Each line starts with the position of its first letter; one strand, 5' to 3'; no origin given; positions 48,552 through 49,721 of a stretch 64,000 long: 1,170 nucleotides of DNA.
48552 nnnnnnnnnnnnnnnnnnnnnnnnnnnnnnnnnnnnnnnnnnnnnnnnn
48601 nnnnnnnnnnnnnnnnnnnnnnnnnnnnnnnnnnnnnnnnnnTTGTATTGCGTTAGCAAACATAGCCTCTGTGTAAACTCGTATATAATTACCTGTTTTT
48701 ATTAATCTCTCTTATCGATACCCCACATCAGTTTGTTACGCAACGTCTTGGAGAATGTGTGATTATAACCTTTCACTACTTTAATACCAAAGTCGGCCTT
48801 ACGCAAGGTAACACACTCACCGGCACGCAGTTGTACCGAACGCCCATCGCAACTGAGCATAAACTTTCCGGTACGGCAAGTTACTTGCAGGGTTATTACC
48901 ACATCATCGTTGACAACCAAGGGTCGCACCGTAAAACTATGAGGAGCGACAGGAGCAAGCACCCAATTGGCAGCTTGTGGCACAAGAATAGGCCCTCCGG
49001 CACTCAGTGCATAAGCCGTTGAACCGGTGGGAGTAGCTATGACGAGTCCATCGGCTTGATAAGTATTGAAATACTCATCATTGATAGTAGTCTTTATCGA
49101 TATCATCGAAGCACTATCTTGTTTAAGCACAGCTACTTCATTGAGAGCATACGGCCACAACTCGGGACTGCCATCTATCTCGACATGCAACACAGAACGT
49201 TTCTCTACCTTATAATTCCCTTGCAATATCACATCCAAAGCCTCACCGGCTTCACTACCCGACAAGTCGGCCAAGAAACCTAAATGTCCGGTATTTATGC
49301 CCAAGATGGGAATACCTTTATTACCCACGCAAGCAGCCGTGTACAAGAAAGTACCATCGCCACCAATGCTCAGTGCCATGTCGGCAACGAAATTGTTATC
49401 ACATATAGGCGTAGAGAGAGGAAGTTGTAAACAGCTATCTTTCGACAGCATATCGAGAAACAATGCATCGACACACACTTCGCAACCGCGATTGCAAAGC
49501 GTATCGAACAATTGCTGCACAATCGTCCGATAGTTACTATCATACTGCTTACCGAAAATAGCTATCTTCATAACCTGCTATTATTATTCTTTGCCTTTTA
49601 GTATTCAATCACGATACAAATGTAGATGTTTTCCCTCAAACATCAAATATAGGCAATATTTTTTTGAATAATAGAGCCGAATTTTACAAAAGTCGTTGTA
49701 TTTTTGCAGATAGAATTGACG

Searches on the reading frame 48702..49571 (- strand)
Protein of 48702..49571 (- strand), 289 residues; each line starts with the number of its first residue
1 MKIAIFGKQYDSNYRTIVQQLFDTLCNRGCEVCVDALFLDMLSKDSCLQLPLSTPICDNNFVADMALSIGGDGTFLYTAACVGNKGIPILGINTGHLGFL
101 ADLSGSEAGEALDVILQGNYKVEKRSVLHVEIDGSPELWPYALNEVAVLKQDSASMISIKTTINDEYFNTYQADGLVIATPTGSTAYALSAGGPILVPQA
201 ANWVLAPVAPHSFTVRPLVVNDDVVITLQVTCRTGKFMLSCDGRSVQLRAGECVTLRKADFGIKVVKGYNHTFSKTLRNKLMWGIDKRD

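Call 117: find_encoding_contigs(protein=window:48702-49571:-, flank=7000, max_places=8)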
Protein window:48702-49571:- (289 aa): 24 contigs read that carry it; 8 places shown.
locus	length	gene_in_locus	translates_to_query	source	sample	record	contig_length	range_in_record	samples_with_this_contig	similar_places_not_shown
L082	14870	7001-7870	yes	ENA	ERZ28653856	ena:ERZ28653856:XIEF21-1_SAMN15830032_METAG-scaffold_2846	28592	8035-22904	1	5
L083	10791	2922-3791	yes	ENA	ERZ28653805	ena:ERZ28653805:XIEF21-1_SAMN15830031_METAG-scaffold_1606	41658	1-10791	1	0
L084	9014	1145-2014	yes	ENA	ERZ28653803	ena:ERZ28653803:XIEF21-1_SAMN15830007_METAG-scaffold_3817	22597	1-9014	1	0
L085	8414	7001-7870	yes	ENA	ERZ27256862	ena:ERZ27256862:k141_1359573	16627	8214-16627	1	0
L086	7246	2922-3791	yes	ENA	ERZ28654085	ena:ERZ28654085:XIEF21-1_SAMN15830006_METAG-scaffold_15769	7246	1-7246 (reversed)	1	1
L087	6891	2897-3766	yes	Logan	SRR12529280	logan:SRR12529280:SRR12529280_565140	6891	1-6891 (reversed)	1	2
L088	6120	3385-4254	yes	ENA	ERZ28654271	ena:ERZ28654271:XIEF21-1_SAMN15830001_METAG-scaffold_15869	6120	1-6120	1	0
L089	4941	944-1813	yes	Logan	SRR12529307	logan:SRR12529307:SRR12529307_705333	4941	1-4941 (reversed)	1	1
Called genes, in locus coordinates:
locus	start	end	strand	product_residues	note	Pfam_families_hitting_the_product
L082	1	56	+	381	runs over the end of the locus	-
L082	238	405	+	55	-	PF00037:Fer4, PF13237:Fer4_10 (weak), PF13187:Fer4_9, PF13484:Fer4_16 (weak), PF12838:Fer4_7 (weak), PF12797:Fer4_2 (weak), PF00037:Fer4, PF12837:Fer4_6 (weak), +2 more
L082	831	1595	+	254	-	PF00535:Glycos_transf_2, PF13641:Glyco_tranf_2_3 (weak)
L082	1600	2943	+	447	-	PF01979:Amidohydro_1, PF12890:DHOase, PF07969:Amidohydro_3 (weak)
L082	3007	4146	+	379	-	-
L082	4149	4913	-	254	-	PF03544:TonB_C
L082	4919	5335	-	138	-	PF02472:ExbD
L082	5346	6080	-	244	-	PF01618:MotA_ExbB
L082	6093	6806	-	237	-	PF03740:PdxJ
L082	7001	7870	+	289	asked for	PF01513:NAD_kinase, PF20143:NAD_kinase_C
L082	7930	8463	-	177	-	-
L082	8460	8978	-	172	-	PF13274:SocA_Panacea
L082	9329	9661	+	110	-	-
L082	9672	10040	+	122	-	-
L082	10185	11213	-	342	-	PF13310:Virulence_RhuM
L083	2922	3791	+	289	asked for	PF01513:NAD_kinase, PF20143:NAD_kinase_C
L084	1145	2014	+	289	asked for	PF01513:NAD_kinase, PF20143:NAD_kinase_C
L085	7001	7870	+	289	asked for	PF01513:NAD_kinase, PF20143:NAD_kinase_C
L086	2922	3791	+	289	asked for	PF01513:NAD_kinase, PF20143:NAD_kinase_C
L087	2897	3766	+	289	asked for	PF01513:NAD_kinase, PF20143:NAD_kinase_C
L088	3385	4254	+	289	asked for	PF01513:NAD_kinase, PF20143:NAD_kinase_C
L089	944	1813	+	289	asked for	PF01513:NAD_kinase, PF20143:NAD_kinase_C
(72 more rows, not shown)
